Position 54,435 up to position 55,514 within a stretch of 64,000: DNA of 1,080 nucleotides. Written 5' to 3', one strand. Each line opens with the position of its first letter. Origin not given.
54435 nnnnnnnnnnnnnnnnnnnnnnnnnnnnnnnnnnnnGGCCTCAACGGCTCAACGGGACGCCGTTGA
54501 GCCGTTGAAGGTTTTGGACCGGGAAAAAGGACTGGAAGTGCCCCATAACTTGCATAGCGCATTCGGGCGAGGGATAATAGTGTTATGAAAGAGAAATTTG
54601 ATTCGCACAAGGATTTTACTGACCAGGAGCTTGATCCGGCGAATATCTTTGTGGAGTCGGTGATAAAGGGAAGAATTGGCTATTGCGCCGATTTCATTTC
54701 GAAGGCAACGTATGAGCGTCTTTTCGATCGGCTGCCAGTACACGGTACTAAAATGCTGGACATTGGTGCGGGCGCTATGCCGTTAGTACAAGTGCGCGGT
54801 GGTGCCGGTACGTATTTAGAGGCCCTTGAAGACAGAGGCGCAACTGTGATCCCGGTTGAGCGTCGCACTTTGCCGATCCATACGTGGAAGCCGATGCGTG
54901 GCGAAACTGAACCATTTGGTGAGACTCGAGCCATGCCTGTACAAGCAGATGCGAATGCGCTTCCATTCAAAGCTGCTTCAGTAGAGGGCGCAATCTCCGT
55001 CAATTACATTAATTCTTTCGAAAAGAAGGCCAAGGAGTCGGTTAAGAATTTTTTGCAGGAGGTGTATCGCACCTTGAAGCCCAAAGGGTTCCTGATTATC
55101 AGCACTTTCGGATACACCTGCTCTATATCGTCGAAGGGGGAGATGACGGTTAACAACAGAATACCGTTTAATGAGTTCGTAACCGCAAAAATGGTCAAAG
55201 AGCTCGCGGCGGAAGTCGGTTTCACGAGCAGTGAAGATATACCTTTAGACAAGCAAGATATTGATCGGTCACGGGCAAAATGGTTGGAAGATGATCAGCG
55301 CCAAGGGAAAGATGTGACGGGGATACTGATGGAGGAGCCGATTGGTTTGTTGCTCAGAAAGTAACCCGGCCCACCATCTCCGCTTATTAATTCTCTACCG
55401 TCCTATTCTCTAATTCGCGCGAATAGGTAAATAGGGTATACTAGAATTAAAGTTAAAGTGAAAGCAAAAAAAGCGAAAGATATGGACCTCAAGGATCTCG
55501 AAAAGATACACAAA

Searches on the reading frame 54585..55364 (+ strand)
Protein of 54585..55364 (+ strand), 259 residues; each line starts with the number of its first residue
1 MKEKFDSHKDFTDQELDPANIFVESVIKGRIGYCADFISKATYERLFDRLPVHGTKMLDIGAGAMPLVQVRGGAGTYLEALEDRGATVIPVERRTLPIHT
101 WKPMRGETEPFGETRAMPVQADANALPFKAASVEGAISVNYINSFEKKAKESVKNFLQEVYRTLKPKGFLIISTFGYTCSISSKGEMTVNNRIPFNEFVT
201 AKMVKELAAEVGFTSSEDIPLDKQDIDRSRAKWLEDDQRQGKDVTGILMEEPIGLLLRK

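Call 8: search_protein_families(library=pfam, proteins=[window:54585-55364:+], max_evalue=0.01)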
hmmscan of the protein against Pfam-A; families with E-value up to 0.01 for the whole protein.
window:54585-55364:+ (259 aa): 3 families
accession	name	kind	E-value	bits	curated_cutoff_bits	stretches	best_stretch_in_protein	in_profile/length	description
PF08241.18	Methyltransf_11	-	3.9e-09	37.5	21.2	1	73-172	6-95/95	Methyltransferase domain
PF13649.12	Methyltransf_25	-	3.4e-05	24.9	27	1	73-168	7-97/97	Methyltransferase domain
PF13489.12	Methyltransf_23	-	0.00022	21.4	27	1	56-214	25-160/164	Methyltransferase domain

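Call 13: find_encoding_contigs(protein=window:54585-55364:+, flank=10000, max_places=10)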
Protein window:54585-55364:+ (259 aa): 1 contig read that carries it; 1 place shown.
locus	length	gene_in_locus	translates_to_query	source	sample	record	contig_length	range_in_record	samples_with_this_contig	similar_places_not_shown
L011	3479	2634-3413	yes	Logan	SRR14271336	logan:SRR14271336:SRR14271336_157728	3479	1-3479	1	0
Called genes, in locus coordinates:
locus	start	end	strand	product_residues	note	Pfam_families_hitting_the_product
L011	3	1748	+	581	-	?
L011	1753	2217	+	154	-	-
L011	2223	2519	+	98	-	PF13412:HTH_24, PF09339:HTH_IclR (weak)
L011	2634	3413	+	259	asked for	PF08241:Methyltransf_11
